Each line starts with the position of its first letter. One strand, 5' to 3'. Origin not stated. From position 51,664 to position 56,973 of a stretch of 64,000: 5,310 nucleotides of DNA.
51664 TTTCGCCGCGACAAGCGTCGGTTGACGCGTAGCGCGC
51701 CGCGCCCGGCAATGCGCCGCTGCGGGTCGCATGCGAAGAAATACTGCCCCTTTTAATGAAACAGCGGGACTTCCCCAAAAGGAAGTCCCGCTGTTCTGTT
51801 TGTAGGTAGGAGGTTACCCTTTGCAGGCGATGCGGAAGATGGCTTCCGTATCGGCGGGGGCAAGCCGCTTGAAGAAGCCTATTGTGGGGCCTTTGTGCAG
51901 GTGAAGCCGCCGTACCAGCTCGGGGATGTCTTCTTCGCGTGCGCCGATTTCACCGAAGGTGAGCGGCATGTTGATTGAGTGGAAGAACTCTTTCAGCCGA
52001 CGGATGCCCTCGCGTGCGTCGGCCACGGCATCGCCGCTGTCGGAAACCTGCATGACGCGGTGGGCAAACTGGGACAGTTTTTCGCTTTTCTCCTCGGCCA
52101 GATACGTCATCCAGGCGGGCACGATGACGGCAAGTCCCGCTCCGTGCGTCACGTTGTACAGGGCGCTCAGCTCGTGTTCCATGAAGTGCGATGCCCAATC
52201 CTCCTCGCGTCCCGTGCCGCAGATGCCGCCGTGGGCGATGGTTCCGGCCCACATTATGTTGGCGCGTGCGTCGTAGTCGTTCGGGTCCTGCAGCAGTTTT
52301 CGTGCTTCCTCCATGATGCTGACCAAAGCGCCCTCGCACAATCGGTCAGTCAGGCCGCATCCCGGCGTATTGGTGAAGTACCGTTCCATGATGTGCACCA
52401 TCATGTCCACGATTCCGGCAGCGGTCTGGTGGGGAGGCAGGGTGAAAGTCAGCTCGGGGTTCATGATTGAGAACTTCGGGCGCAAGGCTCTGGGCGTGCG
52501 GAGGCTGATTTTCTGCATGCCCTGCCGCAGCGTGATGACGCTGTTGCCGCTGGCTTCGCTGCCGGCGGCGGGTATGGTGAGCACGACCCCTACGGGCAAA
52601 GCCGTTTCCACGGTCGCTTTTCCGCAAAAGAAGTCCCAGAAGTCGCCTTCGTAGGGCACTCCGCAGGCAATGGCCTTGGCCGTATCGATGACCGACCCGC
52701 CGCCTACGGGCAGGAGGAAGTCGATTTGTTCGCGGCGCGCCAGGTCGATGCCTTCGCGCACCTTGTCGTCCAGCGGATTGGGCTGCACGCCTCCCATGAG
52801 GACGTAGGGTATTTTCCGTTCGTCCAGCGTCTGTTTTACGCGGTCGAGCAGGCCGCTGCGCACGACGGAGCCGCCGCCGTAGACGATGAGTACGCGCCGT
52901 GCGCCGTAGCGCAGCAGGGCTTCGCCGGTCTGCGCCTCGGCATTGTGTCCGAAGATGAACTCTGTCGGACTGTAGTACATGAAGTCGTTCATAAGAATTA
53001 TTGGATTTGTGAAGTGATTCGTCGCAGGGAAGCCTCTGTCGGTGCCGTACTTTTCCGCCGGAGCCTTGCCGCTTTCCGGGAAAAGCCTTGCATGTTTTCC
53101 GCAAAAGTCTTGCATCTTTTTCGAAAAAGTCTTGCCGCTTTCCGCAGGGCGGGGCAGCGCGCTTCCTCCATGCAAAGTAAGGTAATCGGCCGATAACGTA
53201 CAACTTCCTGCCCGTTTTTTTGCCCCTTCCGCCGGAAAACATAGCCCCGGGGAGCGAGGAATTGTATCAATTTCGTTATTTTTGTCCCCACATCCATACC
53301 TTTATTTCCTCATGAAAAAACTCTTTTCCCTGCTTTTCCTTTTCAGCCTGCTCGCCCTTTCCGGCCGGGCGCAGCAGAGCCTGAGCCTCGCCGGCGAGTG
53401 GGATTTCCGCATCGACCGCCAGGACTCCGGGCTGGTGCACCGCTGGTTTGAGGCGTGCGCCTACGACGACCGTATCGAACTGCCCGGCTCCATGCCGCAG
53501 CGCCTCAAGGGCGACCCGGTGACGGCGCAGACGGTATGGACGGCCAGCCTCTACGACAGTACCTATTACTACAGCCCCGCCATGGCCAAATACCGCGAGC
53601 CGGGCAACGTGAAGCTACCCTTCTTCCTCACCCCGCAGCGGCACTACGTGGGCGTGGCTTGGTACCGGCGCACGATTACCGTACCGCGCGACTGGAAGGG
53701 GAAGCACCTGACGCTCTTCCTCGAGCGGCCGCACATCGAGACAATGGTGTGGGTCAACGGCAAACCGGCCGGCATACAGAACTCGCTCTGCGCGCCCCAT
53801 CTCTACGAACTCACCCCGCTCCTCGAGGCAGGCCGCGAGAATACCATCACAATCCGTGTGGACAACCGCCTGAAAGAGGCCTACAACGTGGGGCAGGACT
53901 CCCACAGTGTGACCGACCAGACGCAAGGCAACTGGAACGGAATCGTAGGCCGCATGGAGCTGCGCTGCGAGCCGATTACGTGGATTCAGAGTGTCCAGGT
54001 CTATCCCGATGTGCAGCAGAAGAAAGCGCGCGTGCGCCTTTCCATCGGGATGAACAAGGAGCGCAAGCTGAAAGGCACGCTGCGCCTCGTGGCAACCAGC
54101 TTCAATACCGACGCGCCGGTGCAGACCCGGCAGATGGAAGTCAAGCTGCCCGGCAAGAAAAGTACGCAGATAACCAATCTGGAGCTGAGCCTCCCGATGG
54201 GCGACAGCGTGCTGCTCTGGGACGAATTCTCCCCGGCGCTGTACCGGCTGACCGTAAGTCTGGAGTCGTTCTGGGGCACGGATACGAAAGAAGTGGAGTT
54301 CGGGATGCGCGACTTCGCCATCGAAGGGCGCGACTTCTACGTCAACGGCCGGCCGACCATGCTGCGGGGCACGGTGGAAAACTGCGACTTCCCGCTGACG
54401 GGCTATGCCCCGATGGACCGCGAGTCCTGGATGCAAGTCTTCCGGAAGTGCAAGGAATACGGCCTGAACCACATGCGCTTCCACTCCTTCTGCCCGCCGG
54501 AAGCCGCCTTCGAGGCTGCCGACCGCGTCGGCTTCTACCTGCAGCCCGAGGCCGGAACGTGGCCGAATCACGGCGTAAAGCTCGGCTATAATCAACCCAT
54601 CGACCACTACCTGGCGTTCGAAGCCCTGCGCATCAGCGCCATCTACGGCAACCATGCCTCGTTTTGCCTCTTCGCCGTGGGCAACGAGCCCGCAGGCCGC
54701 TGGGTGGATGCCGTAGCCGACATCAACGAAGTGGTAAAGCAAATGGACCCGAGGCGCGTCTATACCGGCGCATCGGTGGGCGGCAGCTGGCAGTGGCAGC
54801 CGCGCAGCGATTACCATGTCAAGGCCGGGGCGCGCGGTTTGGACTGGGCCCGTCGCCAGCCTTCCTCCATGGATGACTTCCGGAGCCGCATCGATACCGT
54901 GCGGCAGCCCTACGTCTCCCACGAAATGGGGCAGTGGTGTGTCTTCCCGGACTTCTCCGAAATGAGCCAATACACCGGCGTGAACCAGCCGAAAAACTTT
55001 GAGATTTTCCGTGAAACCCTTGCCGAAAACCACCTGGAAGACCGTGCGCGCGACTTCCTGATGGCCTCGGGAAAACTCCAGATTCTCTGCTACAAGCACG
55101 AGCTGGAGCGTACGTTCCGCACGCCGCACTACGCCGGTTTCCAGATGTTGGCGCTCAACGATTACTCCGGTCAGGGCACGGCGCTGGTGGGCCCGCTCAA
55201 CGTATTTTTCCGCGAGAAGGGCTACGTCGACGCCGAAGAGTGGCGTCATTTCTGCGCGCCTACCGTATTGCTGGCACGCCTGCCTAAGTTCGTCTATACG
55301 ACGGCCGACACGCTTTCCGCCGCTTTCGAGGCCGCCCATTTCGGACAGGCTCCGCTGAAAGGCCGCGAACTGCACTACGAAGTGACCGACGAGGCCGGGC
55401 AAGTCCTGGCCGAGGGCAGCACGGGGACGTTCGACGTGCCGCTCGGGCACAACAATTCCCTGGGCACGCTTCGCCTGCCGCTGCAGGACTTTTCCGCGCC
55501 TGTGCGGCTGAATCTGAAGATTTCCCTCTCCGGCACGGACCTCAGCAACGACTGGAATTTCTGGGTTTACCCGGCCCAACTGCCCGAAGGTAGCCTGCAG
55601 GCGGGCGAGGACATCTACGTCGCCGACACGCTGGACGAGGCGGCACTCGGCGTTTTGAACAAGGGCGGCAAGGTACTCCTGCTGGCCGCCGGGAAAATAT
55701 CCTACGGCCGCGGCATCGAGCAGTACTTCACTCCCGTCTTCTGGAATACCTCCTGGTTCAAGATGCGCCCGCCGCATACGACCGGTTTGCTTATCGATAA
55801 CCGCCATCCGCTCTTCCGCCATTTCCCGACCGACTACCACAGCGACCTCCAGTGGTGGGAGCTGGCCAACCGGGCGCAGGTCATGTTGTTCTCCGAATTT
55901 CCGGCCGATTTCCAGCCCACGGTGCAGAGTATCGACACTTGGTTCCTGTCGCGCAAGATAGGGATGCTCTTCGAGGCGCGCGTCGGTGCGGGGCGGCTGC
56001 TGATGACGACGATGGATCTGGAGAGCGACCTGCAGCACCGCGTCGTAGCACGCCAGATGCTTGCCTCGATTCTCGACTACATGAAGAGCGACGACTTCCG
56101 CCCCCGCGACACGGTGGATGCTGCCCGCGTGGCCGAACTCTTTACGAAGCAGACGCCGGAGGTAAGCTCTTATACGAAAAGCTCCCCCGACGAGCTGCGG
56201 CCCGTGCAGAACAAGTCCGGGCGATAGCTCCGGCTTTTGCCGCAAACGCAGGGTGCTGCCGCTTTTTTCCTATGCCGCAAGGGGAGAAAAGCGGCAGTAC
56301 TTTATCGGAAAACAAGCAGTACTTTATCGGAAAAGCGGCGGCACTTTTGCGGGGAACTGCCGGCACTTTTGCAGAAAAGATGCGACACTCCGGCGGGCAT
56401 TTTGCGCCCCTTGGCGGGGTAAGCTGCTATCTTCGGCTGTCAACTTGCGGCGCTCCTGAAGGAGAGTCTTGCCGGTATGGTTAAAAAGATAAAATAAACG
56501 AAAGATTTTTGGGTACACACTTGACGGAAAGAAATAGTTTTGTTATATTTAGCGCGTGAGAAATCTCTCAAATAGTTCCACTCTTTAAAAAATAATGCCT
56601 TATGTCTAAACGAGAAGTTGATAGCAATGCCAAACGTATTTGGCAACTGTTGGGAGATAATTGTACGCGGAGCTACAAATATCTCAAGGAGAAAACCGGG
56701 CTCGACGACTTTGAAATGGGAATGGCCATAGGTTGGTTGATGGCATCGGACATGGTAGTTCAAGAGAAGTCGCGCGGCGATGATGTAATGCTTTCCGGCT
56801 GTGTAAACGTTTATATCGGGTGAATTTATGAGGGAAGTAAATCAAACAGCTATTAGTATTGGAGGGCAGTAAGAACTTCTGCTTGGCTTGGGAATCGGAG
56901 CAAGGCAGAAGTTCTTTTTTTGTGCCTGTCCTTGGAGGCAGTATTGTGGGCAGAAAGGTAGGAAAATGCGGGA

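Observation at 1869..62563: Dispersed palindromic intergenic repeat family phased at ~21-23 bp (REP/BIME-like, regulator array, or promoter-derived?)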

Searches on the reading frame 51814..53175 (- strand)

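Call 13: search_protein_families(library=pfam, proteins=[window:51814-53175:-])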
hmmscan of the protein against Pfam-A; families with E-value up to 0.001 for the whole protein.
window:51814-53175:- (453 aa): 3 families
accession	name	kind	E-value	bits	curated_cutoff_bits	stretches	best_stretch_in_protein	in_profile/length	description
PF00465.25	Fe-ADH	-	1e-42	146.1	31.3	1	70-240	1-168/168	Iron-containing alcohol dehydrogenase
PF25137.1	ADH_Fe_C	-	1e-35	123.6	27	1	251-423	1-167/194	Fe-containing alcohol dehydrogenase family, C-terminal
PF13685.12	Fe-ADH_2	-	1.8e-09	38.2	28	1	75-170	2-94/149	Iron-containing alcohol dehydrogenase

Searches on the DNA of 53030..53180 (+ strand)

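Call 84: search_dna_similar(query=window:53030-53180:+, collection=phages, mode=distant, max_evalue=0.001, max_rows=10)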
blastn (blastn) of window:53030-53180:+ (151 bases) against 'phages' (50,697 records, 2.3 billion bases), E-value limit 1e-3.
No match.

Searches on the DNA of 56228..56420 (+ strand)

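Call 83: search_dna_similar(query=window:56228-56420:+, collection=plasmids, mode=distant, max_evalue=0.001, max_rows=10)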
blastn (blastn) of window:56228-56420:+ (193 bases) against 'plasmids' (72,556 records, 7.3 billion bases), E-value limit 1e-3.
No match.
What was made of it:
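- Tried and rejected: BLAST of two arrays, one against plasmids and one against phages, found nothing (calls 83, 84).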

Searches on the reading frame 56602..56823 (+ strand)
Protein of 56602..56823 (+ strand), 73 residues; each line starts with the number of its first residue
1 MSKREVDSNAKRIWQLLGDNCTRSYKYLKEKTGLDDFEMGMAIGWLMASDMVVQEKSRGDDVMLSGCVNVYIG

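Call 45: search_protein_families(library=pfam, max_evalue=0.1, proteins=[window:56602-56823:+])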
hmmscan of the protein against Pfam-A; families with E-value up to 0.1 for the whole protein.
window:56602-56823:+ (73 aa): 1 family
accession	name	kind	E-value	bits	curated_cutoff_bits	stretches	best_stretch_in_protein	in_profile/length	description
PF10771.15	DUF2582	-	1e-11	45.2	24.2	1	1-60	1-60/65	Winged helix-turn-helix domain (DUF2582)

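Call 50: find_encoding_contigs(protein=window:56602-56823:+, flank=4000, max_places=10)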
Protein window:56602-56823:+ (73 aa): 6 contigs read that carry it; 6 places shown.
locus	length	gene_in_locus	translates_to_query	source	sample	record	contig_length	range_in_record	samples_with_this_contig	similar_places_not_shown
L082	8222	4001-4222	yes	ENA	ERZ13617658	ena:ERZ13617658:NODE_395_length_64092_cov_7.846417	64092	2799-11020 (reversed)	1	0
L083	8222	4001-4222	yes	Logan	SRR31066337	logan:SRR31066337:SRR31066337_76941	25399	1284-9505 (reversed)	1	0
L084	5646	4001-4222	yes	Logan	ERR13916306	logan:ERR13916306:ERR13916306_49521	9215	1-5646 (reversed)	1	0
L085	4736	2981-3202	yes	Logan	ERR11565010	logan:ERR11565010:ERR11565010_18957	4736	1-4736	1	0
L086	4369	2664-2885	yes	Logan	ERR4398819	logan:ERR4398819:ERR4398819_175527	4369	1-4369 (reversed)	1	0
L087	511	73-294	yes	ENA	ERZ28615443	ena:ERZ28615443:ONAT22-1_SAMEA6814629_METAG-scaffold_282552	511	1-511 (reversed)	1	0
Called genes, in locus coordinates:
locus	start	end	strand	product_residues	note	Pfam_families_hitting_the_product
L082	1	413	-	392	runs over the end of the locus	PF00465:Fe-ADH, PF13685:Fe-ADH_2, PF25137:ADH_Fe_C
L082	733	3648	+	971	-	PF02837:Glyco_hydro_2_N, PF00703:Glyco_hydro_2, PF02836:Glyco_hydro_2_C (weak)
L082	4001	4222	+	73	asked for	PF10771:DUF2582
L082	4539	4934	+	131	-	-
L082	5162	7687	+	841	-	PF13306:LRR_5, PF13855:LRR_8 (faint), PF13306:LRR_5, PF23952:LRR_EndoS (faint), PF13306:LRR_5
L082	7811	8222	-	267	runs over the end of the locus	PF00535:Glycos_transf_2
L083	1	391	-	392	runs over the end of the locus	PF00465:Fe-ADH, PF13685:Fe-ADH_2, PF25137:ADH_Fe_C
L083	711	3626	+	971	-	PF02837:Glyco_hydro_2_N, PF00703:Glyco_hydro_2, PF02836:Glyco_hydro_2_C (weak)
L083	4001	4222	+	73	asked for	PF10771:DUF2582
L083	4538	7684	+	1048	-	PF13306:LRR_5, PF13855:LRR_8 (faint), PF23952:LRR_EndoS (faint), PF12799:LRR_4 (faint), PF13306:LRR_5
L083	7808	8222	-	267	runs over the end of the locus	PF00535:Glycos_transf_2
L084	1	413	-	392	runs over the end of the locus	PF00465:Fe-ADH, PF13685:Fe-ADH_2, PF25137:ADH_Fe_C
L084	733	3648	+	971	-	PF02837:Glyco_hydro_2_N, PF00703:Glyco_hydro_2, PF02836:Glyco_hydro_2_C (weak)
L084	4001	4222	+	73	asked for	PF10771:DUF2582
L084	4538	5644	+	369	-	?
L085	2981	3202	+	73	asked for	PF10771:DUF2582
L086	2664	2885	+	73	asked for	PF10771:DUF2582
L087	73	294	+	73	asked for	PF10771:DUF2582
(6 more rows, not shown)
